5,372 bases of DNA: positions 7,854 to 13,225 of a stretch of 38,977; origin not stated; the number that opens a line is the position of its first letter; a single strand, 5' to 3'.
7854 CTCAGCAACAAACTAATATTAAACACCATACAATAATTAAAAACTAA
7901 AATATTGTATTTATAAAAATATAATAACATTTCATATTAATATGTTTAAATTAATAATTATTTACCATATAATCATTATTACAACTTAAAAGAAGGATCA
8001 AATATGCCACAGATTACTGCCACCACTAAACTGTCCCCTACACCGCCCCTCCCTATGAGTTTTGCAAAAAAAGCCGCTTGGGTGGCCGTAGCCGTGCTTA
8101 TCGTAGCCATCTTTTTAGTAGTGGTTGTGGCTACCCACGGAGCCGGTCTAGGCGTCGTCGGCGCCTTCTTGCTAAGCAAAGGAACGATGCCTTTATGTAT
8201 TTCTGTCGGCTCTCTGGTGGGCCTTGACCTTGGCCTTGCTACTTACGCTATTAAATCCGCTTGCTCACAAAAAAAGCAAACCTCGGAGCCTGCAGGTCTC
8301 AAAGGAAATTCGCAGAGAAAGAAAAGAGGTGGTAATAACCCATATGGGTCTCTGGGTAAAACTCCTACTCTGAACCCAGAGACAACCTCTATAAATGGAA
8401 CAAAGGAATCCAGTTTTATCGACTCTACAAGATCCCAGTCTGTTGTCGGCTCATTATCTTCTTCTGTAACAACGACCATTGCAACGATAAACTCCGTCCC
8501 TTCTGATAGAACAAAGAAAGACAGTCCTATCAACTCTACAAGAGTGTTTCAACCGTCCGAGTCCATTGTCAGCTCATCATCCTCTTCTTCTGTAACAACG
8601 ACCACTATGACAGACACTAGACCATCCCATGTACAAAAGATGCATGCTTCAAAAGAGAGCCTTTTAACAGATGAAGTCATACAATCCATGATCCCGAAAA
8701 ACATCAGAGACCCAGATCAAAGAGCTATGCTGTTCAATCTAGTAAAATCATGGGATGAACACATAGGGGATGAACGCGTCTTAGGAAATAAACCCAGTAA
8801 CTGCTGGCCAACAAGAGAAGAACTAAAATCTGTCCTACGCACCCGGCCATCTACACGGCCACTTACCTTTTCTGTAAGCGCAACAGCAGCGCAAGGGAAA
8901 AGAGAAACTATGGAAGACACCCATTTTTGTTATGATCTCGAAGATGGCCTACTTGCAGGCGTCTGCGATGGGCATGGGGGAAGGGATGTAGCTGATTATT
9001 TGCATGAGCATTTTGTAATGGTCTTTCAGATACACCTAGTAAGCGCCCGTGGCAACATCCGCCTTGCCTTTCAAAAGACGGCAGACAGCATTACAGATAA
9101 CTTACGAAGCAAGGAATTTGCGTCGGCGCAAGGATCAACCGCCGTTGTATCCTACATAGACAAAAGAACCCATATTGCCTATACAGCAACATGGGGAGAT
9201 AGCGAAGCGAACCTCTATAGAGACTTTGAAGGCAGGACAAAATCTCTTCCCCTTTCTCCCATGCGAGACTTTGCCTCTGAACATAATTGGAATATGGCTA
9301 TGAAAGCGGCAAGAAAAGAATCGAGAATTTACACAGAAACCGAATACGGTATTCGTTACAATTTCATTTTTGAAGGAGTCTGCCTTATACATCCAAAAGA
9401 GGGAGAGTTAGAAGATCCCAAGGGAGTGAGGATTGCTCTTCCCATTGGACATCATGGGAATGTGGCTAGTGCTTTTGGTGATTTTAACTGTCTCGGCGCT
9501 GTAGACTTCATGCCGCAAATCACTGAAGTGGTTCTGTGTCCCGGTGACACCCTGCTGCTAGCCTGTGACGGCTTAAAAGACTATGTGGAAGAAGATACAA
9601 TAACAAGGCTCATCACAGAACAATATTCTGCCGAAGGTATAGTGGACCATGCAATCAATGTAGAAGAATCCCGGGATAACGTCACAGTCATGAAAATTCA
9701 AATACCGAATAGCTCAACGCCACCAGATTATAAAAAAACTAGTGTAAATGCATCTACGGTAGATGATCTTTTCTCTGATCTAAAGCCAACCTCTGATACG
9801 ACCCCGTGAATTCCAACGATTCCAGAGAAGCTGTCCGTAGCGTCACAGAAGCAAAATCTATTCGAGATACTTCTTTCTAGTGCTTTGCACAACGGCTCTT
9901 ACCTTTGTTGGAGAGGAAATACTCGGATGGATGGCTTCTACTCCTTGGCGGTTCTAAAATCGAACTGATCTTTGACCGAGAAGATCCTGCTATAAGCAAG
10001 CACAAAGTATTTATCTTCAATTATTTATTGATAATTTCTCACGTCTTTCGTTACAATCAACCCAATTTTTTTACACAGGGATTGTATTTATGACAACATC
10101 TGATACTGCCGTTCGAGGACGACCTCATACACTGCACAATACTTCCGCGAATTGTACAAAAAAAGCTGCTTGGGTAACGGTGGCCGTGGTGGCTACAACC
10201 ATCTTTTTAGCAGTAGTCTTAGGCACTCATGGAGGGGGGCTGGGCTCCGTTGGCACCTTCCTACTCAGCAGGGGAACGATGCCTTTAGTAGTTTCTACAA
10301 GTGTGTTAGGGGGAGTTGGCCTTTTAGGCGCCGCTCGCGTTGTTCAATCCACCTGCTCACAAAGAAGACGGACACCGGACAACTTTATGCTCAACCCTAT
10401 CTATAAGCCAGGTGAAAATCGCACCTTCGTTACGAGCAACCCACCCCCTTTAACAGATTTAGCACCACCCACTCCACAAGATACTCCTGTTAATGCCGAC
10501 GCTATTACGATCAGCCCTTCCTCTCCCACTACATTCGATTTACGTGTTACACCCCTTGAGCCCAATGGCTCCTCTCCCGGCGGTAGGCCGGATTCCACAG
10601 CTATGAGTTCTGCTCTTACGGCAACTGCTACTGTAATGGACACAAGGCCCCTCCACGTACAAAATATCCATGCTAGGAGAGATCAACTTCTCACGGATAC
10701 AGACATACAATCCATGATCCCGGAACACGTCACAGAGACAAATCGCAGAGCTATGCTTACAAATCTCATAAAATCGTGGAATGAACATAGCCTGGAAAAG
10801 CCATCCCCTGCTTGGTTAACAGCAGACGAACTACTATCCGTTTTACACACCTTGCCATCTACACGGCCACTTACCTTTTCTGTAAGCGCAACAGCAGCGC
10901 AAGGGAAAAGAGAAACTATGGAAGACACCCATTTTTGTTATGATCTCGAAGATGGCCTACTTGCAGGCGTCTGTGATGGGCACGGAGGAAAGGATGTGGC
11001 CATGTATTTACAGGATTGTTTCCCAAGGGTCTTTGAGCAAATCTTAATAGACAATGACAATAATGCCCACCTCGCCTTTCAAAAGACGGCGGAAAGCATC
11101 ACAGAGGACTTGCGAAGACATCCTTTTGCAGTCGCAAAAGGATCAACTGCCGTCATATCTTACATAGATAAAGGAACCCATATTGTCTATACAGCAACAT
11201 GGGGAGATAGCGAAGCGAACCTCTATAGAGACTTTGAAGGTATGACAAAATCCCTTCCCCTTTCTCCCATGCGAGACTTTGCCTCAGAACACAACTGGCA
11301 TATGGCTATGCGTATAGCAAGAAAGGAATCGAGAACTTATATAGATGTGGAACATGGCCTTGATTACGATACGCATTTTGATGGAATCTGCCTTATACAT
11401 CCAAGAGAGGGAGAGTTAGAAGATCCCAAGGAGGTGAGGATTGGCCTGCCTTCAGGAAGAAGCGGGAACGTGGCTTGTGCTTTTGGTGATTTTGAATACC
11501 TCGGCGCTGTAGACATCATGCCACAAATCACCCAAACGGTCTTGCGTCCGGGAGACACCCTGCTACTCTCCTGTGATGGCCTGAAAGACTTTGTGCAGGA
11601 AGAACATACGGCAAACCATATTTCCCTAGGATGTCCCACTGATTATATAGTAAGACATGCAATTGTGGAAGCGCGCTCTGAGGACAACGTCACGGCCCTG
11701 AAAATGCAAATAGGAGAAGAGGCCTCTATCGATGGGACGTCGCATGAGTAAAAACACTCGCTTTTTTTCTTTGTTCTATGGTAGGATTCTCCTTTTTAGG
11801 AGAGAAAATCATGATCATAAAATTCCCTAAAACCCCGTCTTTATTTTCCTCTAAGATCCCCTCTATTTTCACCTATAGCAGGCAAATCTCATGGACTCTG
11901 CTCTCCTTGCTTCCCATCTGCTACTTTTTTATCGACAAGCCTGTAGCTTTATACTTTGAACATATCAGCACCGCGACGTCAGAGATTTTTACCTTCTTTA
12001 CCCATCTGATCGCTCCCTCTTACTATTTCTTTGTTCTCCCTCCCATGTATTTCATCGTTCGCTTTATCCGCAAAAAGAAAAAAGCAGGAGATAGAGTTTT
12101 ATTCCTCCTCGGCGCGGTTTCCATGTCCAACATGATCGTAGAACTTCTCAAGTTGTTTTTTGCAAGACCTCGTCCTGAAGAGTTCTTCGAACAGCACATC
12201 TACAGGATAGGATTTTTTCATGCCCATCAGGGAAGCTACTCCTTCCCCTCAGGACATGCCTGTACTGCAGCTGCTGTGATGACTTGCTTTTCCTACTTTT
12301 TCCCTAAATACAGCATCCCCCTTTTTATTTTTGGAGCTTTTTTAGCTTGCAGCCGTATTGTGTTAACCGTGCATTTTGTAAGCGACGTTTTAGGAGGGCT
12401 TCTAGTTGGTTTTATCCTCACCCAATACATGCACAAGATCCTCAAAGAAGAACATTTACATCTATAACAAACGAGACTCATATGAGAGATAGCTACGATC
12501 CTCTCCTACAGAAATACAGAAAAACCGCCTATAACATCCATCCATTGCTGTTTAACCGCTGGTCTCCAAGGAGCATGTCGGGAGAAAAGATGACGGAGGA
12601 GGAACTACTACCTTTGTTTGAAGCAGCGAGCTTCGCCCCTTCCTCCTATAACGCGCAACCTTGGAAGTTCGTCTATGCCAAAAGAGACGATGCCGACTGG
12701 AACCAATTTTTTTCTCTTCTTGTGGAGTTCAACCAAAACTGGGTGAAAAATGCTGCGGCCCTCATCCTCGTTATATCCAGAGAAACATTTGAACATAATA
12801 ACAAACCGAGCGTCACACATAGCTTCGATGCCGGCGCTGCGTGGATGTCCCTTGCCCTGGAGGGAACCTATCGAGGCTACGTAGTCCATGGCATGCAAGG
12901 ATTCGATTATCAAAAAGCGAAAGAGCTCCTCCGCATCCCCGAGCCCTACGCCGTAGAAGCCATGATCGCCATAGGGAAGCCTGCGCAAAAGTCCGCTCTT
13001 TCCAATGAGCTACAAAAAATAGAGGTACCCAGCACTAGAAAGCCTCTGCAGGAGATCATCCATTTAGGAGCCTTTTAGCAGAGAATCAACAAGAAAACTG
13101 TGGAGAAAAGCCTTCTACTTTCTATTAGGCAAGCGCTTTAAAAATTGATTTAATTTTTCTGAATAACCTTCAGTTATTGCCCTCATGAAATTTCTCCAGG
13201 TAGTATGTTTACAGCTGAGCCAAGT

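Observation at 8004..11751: Tandem pair of Inc-anchored PP2C phosphatases: candidate host-facing Ser/Thr phosphatase system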

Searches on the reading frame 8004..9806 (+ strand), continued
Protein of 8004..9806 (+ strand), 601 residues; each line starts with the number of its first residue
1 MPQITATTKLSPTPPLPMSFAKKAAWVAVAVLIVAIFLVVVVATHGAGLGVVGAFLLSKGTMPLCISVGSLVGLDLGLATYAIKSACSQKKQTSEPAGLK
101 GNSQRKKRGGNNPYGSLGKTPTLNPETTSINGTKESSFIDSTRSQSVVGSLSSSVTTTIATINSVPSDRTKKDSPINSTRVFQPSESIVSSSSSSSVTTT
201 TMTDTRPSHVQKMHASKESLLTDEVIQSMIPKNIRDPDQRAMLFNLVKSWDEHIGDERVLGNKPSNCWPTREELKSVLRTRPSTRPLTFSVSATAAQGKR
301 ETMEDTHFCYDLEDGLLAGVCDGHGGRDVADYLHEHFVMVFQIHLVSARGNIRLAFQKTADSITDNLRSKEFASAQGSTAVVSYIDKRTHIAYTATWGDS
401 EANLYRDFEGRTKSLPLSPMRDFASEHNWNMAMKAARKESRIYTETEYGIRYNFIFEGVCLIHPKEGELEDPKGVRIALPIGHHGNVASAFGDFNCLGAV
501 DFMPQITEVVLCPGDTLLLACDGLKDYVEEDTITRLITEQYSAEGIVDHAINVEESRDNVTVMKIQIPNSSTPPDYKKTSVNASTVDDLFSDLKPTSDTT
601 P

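Call 52: fold_search(model_id=the predicted structure, library=pdb)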
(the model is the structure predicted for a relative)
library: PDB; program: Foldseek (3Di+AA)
matches with E <= 10: 347; with E <= 0.001: 134
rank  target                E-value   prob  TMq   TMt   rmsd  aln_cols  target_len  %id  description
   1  2xzv                  3.9e-12  1.00  0.28  0.65   9.4       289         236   23  The cyanobacterial PP2C-like phosphatase tPphA requires three metals in the catalytic center for efficient catalysis (released 2011-02-09)
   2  2j86_A                5.9e-12  1.00  0.28  0.66   8.7       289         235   21  Structural analysis of the PP2C Family Phosphatase tPphA of Thermosynechococcus elongatus (released 2007-11-06)
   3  5iti                  1.4e-11  1.00  0.28  0.65   8.7       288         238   22  A cynobacterial PP2C (tPphA) structure (released 2016-05-04)
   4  2j86_B                1.5e-11  1.00  0.29  0.67   7.8       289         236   21  Structural analysis of the PP2C Family Phosphatase tPphA of Thermosynechococcus elongatus (released 2007-11-06)
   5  2iq1                  1.7e-11  1.00  0.33  0.71   7.2       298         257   19  Crystal structure of human PPM1K (released 2006-11-07)
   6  2y09                  2.3e-11  1.00  0.28  0.65   8.0       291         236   20  The cyanobacterial PP2C-like phosphatase tPphA requires three metals in the catalytic center for efficient catalysis (released 2011-02-09)
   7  4da1                  2.7e-11  1.00  0.32  0.70   6.1       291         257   19  Crystal structure of branched-chain alpha-ketoacid dehydrogenase phosphatase with Mg (II) ions at the active site (released 2012-02-08)
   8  6ak7                  2.9e-11  1.00  0.32  0.70   7.6       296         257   18  Crystal structure of PPM1K-N94K (released 2019-09-11)
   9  2pk0_A                3.2e-11  1.00  0.28  0.60   8.7       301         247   16  Structure of the S. agalactiae serine/threonine phosphatase at 2.65 resolution (released 2007-06-12)
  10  5d2u                  5.4e-11  1.00  0.29  0.66   8.9       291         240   24  Crystal structure of tPphA Variant - H39A (released 2016-05-04)
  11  8t2j                  5.7e-11  1.00  0.33  0.55   8.9       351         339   16  Structure of the catalytic domain of PPM1D/Wip1 serine/threonine phosphatase (released 2024-06-12)
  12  4lgb_B                6.1e-11  1.00  0.32  0.61   6.1       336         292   18  ABA-mimicking ligand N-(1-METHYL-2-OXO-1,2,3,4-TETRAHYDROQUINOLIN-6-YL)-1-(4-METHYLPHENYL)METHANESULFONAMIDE in comple (released 2013-08-14)
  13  2j82                  7.2e-11  1.00  0.29  0.71   5.8       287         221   21  Structural analysis of the PP2C Family Phosphatase tPphA from Thermosynechococcus elongatus (released 2007-11-06)
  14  4yzh_A                7.6e-11  1.00  0.32  0.61   6.7       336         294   17  Structure of the Arabidopsis TAP38/PPH1 in complex with pLhcb1 phosphopeptide substrate (released 2015-04-29)
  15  5vsr_B                9.6e-11  1.00  0.32  0.59   6.5       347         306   19  ABA-mimicking ligand AMF4 in complex with ABA receptor PYL2 and PP2C HAB1 (released 2017-11-15)
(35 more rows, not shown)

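Call 53: list_cluster_members(proteins=[P0001, P0002, P0153])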
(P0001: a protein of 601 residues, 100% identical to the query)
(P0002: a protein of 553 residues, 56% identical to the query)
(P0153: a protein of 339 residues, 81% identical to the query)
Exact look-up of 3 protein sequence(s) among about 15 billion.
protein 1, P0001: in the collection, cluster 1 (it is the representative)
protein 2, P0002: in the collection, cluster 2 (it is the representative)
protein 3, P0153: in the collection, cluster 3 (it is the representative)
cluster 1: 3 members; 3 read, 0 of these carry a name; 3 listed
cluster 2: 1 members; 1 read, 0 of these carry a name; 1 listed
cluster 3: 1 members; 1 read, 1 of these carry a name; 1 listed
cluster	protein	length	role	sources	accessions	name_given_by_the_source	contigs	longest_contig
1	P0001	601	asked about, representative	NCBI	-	-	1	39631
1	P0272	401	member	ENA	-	-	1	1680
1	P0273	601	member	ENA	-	-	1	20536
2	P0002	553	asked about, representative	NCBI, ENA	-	-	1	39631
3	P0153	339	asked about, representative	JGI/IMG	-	phenylalanyl-tRNA synthetase alpha chain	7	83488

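Call 58: search_protein_families(library=pfam, alignment_id=A3, max_evalue=0.00001)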
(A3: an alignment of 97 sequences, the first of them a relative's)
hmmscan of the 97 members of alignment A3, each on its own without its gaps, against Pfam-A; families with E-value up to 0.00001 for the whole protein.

A. member 1, L001:199-798:+ (200 aa): 2 families
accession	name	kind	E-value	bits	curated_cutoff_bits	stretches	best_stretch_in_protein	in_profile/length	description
PF22725.1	GFO_IDH_MocA_C3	-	1.1e-19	71.1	27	1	23-127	2-123/124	GFO/IDH/MocA C-terminal domain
PF02894.22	GFO_IDH_MocA_C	-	2.7e-12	47.4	22.9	1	27-195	2-204/218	Oxidoreductase family, C-terminal alpha/beta domain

B. families by the number of members that match (of 97 scanned): 125 families (the first 25 are shown)
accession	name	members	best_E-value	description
PF04464.20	Glyphos_transf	4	1.9e-18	CDP-Glycerol:Poly(glycerophosphate) glycerophosphotransferase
PF00950.22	ABC-3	3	1e-68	ABC 3 transport family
PF00005.33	ABC_tran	3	1.5e-40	ABC transporter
PF02463.25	SMC_N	3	2.9e-19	RecF/RecN/SMC N terminal domain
PF03446.21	NAD_binding_2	2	5.3e-49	NAD binding domain of 6-phosphogluconate dehydrogenase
PF01926.29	MMR_HSR1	2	4.4e-22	50S ribosome-binding GTPase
PF12796.13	Ank_2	2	9.1e-12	Ankyrin repeats (3 copies)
PF13476.12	AAA_23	2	7.4e-11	AAA domain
PF01032.23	FecCD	2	2.7e-06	FecCD transport family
PF03030.21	H_PPase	1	3.5e-261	Inorganic H+ pyrophosphatase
PF00393.24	6PGD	1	5.2e-131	6-phosphogluconate dehydrogenase, C-terminal domain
PF04551.19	GcpE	1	4.9e-125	GcpE protein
PF00773.25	RNB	1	1.9e-105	RNB domain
PF03796.21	DnaB_C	1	1.8e-101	DnaB-like helicase C terminal domain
PF02896.24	PEP-utilizers_C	1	1.8e-101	PEP-utilising enzyme, PEP-binding domain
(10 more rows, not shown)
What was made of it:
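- All families found in two or more neighbours were shown (call 58).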

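Call 80: search_solved_structures(query=A2, max_evalue=0.00001, show_alignments=1)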
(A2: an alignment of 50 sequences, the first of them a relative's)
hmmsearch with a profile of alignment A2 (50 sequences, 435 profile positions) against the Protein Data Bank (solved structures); distinct sequences matched with E-value up to 0.00001: 70 (the best 60 are shown).
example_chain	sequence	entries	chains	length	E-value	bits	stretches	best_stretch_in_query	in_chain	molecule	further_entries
2p8e_A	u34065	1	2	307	2.9e-23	85.6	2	330-427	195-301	PPM1B beta isoform variant 6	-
4oic_B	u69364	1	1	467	2.2e-21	79.4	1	188-428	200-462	Probable protein phosphatase 2C 6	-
2i0o_A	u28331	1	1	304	2.8e-21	79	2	330-422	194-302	Ser/Thr phosphatase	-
7mwn_B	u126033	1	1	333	3.9e-21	78.5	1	208-428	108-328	HAB1-T+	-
3nmv_B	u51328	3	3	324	7.8e-21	77.6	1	188-425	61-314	Protein phosphatase 2C 77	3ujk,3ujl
4ra2_A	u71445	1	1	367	1.5e-20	76.6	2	330-427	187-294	Protein phosphatase 1A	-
1a6q_A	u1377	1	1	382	1.8e-20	76.4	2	330-427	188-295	PHOSPHATASE 2C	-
3fxj_A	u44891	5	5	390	1.9e-20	76.3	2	330-427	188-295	Protein phosphatase 1A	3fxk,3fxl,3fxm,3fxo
6b67_A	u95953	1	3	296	1.9e-20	76.3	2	330-425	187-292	Protein phosphatase 1A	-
4n0g_A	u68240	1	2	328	3.8e-20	75.3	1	334-429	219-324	Protein phosphatase 2C 37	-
5iti_A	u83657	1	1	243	3.9e-20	75.3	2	171-286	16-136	Protein serin-threonin phosphatase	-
3kdj_B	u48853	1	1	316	3.9e-20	75.3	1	185-393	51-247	Protein phosphatase 2C 56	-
3nmn_B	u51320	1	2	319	4.1e-20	75.2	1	185-426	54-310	Protein phosphatase 2C 56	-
5gwo_A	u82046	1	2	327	4.6e-20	75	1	188-425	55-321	Probable protein phosphatase 2C 50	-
2j82_A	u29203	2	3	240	4.7e-20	75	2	171-286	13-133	PROTEIN SERINE-THREONINE PHOSPHATASE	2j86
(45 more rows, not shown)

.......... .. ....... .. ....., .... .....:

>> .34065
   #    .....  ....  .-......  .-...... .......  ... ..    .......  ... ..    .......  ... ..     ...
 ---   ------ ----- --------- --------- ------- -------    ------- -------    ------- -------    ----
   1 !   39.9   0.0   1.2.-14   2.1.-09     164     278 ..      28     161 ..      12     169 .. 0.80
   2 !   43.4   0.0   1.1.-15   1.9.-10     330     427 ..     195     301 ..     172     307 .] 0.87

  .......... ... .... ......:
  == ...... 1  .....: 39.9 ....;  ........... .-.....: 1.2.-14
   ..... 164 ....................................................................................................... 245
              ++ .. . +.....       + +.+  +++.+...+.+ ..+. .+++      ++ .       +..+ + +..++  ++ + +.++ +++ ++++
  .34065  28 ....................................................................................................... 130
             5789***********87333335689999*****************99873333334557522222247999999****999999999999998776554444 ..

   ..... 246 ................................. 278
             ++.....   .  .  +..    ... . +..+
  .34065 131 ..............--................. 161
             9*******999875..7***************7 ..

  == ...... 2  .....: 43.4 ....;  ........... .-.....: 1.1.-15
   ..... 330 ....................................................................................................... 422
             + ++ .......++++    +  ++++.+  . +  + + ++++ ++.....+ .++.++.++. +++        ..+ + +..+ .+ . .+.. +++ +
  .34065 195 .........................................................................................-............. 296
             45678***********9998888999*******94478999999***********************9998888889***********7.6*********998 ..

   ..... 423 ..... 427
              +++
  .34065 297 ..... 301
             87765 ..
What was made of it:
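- On PPM/PP2C phosphatases (Pfam PF00481): The correspondence is supported by the profile alignment to PPM1B (call 80).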

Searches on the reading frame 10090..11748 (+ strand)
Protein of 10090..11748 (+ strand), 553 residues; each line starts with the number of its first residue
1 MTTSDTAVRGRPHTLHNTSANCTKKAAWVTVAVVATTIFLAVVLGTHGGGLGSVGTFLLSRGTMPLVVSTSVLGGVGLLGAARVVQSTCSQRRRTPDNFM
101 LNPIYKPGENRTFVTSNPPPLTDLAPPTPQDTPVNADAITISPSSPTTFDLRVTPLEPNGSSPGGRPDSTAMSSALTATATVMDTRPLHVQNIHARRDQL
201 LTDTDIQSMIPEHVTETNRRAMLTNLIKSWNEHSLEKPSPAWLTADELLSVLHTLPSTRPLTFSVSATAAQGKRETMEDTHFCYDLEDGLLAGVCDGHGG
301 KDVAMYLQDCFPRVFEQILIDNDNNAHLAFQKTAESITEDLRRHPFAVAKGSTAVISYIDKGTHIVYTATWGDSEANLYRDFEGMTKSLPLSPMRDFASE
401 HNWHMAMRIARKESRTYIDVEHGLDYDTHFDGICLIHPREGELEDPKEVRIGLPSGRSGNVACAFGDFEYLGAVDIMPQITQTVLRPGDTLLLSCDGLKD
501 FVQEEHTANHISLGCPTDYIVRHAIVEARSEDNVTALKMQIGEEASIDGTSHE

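Call 3: search_protein_families(library=pfam, proteins=[window:10090-11748:+], max_evalue=0.01)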
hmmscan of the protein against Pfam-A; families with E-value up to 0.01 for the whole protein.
window:10090-11748:+ (553 aa): 1 family
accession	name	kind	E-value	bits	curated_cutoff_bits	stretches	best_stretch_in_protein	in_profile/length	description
PF00481.26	PP2C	-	1.2e-13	51.8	20.3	1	265-381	3-129/255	Protein phosphatase 2C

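Call 17: search_protein_families(library=ncbifam, proteins=[window:10090-11748:+], max_evalue=0.01)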
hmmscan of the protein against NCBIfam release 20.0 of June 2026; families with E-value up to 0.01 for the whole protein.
window:10090-11748:+ (553 aa): 1 family
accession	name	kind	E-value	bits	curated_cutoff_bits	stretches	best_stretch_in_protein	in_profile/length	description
NF033484.1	Stp1_PP2C_phos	equivalog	5.6e-08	32.6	230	1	475-537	164-229/232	Stp1/IreP family PP2C-type Ser/Thr phosphatase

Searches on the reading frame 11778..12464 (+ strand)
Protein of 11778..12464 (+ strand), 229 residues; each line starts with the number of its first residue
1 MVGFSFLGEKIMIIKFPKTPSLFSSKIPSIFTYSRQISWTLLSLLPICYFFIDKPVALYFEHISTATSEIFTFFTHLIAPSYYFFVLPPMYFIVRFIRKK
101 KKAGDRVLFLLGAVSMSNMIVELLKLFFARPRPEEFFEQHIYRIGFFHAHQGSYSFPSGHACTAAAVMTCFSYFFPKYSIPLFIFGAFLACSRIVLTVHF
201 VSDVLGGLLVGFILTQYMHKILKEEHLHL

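Call 3: search_protein_families(library=pfam, proteins=[window:11778-12464:+], max_evalue=0.01)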
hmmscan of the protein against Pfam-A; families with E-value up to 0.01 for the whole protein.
window:11778-12464:+ (229 aa): 2 families
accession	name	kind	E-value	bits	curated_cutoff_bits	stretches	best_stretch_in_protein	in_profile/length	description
PF01569.27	PAP2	-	1.7e-24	86.5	27.2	1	107-222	2-125/130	PAP2 superfamily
PF14378.12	PAP2_3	-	4.2e-05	23.9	27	1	148-213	119-186/190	PAP2 superfamily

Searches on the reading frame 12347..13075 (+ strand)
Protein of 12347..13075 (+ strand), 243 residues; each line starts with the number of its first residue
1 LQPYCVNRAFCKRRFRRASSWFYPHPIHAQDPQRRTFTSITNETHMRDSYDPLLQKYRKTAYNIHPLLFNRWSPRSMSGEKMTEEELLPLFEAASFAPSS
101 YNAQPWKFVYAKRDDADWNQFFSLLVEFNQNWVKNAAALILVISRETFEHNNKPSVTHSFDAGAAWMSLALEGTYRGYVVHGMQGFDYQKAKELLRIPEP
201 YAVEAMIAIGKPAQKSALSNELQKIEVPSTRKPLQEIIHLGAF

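Call 3: search_protein_families(library=pfam, proteins=[window:12347-13075:+], max_evalue=0.01)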
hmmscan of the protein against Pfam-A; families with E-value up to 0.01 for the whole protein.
window:12347-13075:+ (243 aa): 3 families
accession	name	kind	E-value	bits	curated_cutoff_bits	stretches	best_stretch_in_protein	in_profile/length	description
PF00881.29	Nitroreductase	-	8.8e-18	65.5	23.5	1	70-211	3-167/167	Nitroreductase family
PF14512.11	TM1586_NiRdase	-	2.3e-07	31.1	27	1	82-114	155-187/215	Putative TM nitroreductase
PF03500.18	Cellsynth_D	-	0.0068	17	23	0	147-179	72-104/110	Cellulose synthase subunit D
